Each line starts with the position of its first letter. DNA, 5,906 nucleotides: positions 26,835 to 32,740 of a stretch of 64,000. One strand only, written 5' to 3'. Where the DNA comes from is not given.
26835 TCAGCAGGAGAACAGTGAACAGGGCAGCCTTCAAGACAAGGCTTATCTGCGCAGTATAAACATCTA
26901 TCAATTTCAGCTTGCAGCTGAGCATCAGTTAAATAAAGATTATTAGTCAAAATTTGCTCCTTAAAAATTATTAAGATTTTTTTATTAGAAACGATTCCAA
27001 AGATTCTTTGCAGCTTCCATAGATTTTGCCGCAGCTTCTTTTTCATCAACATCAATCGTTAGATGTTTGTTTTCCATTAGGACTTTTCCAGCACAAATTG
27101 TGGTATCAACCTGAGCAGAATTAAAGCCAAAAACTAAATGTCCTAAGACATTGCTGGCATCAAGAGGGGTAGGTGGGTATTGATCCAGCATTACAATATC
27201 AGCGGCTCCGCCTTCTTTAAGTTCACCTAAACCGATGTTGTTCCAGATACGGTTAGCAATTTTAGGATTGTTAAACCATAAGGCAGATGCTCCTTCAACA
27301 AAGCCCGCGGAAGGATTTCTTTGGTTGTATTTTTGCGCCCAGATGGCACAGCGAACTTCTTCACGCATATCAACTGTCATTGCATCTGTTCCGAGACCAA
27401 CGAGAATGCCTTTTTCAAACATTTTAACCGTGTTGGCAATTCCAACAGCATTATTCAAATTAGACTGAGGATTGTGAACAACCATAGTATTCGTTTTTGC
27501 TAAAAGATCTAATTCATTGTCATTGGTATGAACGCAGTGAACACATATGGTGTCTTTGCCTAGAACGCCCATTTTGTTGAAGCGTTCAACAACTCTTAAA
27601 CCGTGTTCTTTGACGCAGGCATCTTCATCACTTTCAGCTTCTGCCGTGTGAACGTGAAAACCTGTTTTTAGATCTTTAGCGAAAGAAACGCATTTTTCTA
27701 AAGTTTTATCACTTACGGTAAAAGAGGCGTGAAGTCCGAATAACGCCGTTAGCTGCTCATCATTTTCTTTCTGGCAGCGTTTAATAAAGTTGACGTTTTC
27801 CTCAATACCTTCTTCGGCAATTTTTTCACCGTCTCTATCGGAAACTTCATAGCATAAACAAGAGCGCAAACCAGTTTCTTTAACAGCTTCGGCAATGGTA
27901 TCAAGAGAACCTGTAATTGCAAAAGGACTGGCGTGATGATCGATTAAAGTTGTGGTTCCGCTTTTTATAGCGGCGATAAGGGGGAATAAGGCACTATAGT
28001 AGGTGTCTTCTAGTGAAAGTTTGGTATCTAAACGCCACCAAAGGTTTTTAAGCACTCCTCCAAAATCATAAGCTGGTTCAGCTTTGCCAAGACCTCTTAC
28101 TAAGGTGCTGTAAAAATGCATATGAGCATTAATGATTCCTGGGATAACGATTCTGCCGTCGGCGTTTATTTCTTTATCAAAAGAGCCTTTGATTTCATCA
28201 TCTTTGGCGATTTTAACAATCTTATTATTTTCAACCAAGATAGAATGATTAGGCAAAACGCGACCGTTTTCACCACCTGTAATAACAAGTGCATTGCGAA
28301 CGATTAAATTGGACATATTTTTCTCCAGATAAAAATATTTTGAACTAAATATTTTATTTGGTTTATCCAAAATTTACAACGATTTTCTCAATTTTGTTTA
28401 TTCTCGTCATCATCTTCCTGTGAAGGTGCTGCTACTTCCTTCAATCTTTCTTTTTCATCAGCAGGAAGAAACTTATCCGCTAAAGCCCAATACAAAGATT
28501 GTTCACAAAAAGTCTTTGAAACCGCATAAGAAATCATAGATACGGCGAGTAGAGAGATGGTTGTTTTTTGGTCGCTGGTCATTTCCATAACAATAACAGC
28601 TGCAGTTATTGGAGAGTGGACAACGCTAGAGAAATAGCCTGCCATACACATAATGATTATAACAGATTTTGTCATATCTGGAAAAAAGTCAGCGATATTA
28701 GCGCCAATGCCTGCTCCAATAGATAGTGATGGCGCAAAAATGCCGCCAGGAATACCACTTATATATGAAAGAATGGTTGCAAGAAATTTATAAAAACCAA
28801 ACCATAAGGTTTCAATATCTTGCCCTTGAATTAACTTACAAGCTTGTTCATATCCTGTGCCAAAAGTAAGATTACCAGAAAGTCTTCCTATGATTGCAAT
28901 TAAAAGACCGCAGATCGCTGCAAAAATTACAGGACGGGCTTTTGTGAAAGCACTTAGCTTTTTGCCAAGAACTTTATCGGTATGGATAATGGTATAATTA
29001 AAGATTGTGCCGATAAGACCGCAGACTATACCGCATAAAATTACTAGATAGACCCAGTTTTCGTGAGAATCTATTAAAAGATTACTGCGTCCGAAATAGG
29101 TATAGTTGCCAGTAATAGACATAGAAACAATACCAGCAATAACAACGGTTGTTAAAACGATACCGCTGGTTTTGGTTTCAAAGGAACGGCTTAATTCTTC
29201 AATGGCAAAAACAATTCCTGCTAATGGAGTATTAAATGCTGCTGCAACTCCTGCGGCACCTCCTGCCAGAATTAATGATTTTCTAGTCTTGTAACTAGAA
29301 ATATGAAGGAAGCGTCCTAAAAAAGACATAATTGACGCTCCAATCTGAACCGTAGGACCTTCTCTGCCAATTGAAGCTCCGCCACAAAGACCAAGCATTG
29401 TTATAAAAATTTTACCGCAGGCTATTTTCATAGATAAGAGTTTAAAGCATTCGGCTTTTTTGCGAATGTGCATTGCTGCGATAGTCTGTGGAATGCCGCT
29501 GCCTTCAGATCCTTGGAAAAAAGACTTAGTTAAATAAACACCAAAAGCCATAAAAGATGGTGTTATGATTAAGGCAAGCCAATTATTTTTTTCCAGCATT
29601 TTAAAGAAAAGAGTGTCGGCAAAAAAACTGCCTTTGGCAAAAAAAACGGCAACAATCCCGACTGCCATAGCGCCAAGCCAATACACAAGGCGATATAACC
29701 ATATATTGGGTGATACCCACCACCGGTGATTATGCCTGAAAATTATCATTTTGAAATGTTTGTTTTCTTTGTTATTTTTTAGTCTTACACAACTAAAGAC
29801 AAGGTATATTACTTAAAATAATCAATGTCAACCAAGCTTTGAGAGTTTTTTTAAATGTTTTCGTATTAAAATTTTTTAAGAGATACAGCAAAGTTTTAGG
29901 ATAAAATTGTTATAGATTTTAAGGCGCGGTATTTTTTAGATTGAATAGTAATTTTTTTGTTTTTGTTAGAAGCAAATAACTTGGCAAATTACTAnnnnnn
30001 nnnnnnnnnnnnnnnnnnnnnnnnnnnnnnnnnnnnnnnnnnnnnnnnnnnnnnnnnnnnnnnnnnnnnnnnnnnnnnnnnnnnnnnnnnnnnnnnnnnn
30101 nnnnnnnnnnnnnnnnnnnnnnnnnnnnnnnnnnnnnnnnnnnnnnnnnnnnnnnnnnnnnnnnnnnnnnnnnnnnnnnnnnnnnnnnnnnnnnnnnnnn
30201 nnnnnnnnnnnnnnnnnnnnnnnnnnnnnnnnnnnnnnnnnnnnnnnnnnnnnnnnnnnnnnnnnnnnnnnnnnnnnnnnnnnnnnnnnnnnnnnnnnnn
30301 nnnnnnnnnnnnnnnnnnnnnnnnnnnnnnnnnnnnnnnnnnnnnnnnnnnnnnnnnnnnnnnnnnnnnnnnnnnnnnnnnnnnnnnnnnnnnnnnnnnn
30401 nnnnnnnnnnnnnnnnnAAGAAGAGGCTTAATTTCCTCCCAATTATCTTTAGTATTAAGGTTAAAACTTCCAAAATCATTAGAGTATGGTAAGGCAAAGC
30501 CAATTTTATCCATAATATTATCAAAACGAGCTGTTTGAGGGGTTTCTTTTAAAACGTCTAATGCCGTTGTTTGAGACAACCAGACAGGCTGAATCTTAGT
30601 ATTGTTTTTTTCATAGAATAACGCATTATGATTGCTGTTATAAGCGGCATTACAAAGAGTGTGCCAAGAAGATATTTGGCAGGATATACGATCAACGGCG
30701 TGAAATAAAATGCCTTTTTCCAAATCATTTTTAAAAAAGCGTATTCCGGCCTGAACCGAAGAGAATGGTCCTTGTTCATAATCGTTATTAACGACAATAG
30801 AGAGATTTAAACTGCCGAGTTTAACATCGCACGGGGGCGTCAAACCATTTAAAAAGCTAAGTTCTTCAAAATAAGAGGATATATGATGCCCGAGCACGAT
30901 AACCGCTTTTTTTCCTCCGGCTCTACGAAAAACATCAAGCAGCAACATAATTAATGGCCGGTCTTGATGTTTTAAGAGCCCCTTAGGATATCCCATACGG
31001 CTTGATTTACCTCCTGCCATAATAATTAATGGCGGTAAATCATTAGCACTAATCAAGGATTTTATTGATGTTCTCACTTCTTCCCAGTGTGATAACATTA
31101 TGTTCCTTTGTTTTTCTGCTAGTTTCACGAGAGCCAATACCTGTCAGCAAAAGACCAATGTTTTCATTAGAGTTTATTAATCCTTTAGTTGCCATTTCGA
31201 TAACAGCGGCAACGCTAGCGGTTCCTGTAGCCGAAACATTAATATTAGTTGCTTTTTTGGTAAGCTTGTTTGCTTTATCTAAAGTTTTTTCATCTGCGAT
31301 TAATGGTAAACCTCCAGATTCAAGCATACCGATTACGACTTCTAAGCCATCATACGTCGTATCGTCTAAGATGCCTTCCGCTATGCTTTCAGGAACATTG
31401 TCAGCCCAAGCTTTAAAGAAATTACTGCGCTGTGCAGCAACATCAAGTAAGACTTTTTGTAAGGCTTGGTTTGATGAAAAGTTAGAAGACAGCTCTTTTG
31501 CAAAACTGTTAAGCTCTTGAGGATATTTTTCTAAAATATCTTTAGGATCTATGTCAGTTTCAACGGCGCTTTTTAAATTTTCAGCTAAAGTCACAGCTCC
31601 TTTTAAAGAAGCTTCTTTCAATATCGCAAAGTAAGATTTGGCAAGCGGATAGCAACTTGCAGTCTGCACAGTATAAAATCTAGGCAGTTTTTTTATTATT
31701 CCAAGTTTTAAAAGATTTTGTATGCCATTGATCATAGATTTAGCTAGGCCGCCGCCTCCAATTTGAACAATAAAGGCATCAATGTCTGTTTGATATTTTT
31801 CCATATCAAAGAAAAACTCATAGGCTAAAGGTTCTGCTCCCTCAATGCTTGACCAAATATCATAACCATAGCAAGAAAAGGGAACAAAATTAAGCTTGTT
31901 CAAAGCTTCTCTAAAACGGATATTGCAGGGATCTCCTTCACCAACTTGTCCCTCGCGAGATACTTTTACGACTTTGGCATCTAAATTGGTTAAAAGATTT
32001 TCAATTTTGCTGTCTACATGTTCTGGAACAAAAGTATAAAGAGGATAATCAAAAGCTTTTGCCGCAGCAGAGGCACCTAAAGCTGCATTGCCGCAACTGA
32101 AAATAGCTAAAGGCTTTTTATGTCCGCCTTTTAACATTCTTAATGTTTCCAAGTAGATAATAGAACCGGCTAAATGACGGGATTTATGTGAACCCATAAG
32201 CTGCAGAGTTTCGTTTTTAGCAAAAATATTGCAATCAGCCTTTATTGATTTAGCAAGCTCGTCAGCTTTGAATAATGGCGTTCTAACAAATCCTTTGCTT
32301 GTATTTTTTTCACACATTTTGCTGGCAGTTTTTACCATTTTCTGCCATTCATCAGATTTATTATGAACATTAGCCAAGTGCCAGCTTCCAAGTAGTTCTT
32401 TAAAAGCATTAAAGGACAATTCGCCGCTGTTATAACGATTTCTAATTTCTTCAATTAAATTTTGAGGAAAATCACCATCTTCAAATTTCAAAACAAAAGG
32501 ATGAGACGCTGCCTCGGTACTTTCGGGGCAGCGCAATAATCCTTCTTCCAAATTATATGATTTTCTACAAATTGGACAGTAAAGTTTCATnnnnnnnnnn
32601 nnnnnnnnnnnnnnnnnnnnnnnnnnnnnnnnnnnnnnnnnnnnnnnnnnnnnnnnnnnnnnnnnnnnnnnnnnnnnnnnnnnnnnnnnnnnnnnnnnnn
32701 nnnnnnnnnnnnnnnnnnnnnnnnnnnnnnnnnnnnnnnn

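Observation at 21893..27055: XdhD-like Mo enzyme lacking an FAD subunit sits 1 nt from a DPD-like flavo-FeS protein, a predicted electron-transfer pair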

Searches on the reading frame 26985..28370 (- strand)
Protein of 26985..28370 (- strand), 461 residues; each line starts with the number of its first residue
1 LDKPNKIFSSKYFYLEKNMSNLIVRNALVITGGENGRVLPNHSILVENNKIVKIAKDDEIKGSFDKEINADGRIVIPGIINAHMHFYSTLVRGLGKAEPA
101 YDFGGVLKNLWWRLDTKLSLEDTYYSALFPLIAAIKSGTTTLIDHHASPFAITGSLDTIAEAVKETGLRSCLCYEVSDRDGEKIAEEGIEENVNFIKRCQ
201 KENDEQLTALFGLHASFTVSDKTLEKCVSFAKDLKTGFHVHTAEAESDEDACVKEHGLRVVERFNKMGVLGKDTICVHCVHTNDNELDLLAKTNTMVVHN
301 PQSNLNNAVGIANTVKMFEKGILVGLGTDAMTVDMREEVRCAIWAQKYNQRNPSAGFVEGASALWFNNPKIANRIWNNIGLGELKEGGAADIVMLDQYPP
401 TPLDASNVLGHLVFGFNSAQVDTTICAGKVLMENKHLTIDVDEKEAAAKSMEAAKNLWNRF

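Call 4: search_protein_families(library=pfam, proteins=[window:26985-28370:-])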
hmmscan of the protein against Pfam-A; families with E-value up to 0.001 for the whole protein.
window:26985-28370:- (461 aa): 2 families
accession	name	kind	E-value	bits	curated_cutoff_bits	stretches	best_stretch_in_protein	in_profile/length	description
PF01979.26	Amidohydro_1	-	5.2e-46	157.9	25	1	74-430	1-344/345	Amidohydrolase family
PF07969.17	Amidohydro_3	-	9.6e-10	39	29.7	1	66-92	1-27/472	Amidohydrolase family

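Call 5: search_protein_families(library=ncbifam, proteins=[window:26985-28370:-])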
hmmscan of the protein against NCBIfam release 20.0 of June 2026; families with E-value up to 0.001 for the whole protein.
window:26985-28370:- (461 aa): 48 families (the best 25 are shown)
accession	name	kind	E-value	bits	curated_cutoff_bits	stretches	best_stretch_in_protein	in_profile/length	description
NF005540.0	PRK07203.1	equivalog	1.5e-162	541.2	444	1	22-461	2-442/444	putative aminohydrolase SsnA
TIGR03314.1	Se_ssnA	subfamily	2.7e-149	497.8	455.5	1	22-461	1-441/441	putative selenium metabolism protein SsnA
NF004701.0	PRK06038.1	equivalog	1.5e-76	257.8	609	1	18-460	2-429/432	N-ethylammeline chlorohydrolase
NF006252.0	PRK08393.1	equivalog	1.6e-64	218.5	617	1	22-445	3-411/424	N-ethylammeline chlorohydrolase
NF005557.0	PRK07228.1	equivalog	1.4e-63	215.2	522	1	22-459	3-439/445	5'-deoxyadenosine deaminase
NF006549.0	PRK09045.1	equivalog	3.3e-59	200.7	540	1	18-452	6-434/444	TRZ/ATZ family hydrolase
NF006055.0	PRK08203.1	equivalog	2.7e-58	197.6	532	1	19-459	4-452/455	8-oxoguanine deaminase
NF012037.0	PRK15493.1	equivalog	5.4e-53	180.3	779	1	26-437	7-414/435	bifunctional S-methyl-5'-thioadenosine deaminase/S-adenosylhomocysteine deaminase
NF004995.0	PRK06380.1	subfamily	7.2e-53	180.1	567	1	22-438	3-405/418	metal-dependent hydrolase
NF006056.0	PRK08204.1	subfamily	3.9e-43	147.8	391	1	19-455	2-438/449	hypothetical protein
NF005211.0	PRK06687.1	equivalog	2.6e-41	141.8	703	1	29-440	9-418/419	TRZ/ATZ family protein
NF009059.0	PRK12393.1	equivalog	1.4e-38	132.8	543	1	18-459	3-457/460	amidohydrolase family protein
NF006681.0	PRK09229.1-2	equivalog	1.7e-34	119.4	362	1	36-453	16-446/451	formimidoylglutamate deiminase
TIGR02022.1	hutF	equivalog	5.1e-31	107.9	413.05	1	43-451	20-450/455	formimidoylglutamate deiminase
NF004801.0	PRK06151.1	subfamily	5.1e-28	98.2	416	1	29-460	12-465/491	chlorohydrolase family protein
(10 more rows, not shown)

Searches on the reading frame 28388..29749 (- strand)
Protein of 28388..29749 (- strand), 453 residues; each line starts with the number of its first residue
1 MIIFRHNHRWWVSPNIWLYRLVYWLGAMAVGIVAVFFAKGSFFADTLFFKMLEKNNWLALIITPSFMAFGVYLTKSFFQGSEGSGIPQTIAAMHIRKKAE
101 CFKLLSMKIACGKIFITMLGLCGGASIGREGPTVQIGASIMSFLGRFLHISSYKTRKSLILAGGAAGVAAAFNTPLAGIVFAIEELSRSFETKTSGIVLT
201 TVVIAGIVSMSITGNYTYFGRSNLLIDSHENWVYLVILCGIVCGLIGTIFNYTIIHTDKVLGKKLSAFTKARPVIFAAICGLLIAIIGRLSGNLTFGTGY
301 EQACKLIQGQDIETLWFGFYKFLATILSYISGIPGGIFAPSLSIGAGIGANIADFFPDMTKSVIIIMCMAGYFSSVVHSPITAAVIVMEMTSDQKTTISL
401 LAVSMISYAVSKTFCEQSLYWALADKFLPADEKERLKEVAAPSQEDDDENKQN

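Call 4: search_protein_families(library=pfam, proteins=[window:28388-29749:-])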
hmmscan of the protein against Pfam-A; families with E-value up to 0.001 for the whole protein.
window:28388-29749:- (453 aa): 1 family
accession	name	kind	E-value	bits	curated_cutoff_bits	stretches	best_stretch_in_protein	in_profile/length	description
PF00654.25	Voltage_CLC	-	2.1e-90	303.8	24.8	1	68-412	3-346/346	Voltage gated chloride channel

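Call 5: search_protein_families(library=ncbifam, proteins=[window:28388-29749:-])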
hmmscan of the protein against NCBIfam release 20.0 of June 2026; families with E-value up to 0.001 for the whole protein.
window:28388-29749:- (453 aa): 4 families
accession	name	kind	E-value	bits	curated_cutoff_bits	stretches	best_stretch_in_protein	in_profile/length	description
NF003640.0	PRK05277.1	equivalog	6e-64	216.4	350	1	30-440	44-463/471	H(+)/Cl(-) exchange transporter ClcA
NF002505.0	PRK01862.1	equivalog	1.1e-34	120.1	482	1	117-438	125-446/577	ClcB-like voltage-gated chloride channel protein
NF002437.0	PRK01610.1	equivalog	4.9e-27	95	425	1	113-422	114-423/429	voltage-gated ClC-type chloride channel ClcB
NF002971.0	PRK03655.1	equivalog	2.4e-12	46.8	312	1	108-405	98-391/414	ion channel protein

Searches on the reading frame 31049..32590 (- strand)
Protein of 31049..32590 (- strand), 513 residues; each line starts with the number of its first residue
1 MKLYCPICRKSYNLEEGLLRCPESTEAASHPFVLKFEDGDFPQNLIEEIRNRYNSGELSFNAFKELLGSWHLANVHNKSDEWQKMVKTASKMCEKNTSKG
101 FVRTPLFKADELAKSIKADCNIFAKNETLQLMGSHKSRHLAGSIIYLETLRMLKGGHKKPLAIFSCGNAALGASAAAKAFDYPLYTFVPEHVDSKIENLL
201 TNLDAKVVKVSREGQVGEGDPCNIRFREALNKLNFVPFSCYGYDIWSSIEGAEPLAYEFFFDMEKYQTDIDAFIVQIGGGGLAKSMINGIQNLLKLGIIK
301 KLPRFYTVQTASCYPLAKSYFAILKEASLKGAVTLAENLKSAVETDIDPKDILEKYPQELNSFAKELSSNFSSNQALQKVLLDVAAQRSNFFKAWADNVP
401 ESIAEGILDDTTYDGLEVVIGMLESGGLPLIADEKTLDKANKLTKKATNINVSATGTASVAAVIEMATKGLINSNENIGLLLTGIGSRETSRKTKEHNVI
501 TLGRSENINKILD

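Call 4: search_protein_families(library=pfam, proteins=[window:31049-32590:-])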
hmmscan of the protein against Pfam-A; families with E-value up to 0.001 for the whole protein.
window:31049-32590:- (513 aa): 1 family
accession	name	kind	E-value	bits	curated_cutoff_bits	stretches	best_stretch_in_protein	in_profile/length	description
PF00291.31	PALP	-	1e-28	101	35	1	100-348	4-229/295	Pyridoxal-phosphate dependent enzyme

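Call 5: search_protein_families(library=ncbifam, proteins=[window:31049-32590:-])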
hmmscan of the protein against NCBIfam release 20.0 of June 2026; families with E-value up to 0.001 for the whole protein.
window:31049-32590:- (513 aa): 23 families
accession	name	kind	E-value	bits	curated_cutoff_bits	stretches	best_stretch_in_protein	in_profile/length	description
NF004170.0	PRK05638.1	equivalog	9.8e-23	80.4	421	2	102-333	65-275/442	threonine synthase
NF006050.0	PRK08197.1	equivalog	2e-20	73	303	2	89-339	66-302/406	threonine synthase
NF006094.0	PRK08246.1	subfamily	4.8e-13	49.2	331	1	87-290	7-189/310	serine/threonine dehydratase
NF006390.0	PRK08639.1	equivalog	5.5e-11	42.1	421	1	90-288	12-196/418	threonine ammonia-lyase IlvA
NF005292.0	PRK06815.1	equivalog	1.2e-10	41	371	1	102-295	20-191/320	threonine/serine dehydratase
NF006205.0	PRK08329.1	equivalog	2.3e-10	40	358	1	116-312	68-247/347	threonine synthase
NF004996.0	PRK06381.1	equivalog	5.9e-10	38.6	266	1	101-326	13-223/319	threonine synthase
TIGR02079.1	THD1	equivalog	1.7e-09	36.9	440.55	1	98-286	11-186/410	threonine ammonia-lyase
NF005600.0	PRK07334.1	equivalog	1.4e-08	33.8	496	1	94-286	19-193/408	threonine ammonia-lyase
NF005035.0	PRK06450.1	equivalog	6.3e-08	31.8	301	1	120-319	65-245/338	threonine synthase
TIGR03844.1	cysteate_syn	equivalog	1.1e-07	30.9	324.9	1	427-495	320-388/398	cysteate synthase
TIGR01127.1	ilvA_1Cterm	equivalog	1.2e-07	31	378.75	1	104-290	1-169/380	threonine ammonia-lyase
NF005147.0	PRK06608.1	equivalog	8.8e-07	28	380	1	100-284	21-187/339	serine/threonine dehydratase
NF005454.0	PRK07048.1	equivalog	2.1e-06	27.1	452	1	101-283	23-187/324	threo-3-hydroxy-L-aspartate ammonia-lyase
NF007989.0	PRK10717.1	equivalog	2.2e-06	27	387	1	96-211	7-118/334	cysteine synthase A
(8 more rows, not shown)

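Call 53: search_solved_structures(query=window:31049-32590:-, max_evalue=0.00001)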
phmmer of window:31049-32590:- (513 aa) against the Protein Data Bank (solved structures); distinct sequences matched with E-value up to 0.00001: 3.
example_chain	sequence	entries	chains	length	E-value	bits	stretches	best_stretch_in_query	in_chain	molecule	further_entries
2zsj_A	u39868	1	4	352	2e-07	33.3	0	82-320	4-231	Threonine synthase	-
5b53_A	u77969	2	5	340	1.2e-06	30.7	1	119-292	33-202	Cysteine synthase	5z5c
5b55_A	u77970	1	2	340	1.5e-06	30.4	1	119-291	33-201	Cysteine synthase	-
